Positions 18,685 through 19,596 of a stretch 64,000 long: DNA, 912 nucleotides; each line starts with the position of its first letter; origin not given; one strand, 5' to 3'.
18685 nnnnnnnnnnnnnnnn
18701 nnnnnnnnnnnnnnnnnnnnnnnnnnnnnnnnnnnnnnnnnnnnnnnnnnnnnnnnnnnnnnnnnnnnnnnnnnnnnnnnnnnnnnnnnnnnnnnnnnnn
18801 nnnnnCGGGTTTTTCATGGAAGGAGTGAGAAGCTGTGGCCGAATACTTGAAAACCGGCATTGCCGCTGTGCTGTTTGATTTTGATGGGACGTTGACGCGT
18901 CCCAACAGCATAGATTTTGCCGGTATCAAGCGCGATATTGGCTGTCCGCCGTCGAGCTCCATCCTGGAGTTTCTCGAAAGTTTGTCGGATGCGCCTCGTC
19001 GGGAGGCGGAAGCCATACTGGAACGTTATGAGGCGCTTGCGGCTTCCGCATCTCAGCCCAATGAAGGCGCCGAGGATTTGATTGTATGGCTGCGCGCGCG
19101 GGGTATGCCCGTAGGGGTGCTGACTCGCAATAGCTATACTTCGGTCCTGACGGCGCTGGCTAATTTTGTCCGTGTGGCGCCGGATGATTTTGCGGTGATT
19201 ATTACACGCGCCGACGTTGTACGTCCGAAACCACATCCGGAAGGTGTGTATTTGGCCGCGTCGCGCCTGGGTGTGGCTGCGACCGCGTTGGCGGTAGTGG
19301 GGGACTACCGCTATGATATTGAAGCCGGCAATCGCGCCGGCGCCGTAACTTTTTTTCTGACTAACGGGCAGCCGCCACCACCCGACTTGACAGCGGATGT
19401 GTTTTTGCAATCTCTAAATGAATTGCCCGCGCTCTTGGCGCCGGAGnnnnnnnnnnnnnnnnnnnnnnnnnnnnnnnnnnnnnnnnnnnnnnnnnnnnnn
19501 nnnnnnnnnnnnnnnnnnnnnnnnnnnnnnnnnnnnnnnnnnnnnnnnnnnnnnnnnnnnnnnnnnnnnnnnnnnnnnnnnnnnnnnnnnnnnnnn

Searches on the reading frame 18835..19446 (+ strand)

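Call 15: search_protein_families(library=pfam, proteins=[window:18835-19446:+], max_evalue=0.0001)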
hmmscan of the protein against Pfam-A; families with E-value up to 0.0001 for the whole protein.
window:18835-19446:+ (204 aa): 4 families
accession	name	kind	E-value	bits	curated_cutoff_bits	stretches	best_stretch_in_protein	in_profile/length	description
PF00702.32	Hydrolase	-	2.5e-20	74.1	26.4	1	9-169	1-191/191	haloacid dehalogenase-like hydrolase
PF13419.12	HAD_2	-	1e-18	68.5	23.8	1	38-172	32-175/178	Haloacid dehalogenase-like hydrolase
PF12710.13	HAD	-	1.8e-08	35.5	27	1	12-164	1-187/189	haloacid dehalogenase-like hydrolase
PF13242.12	Hydrolase_like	-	1.5e-07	31.6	22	1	130-186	2-59/75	HAD-hyrolase-like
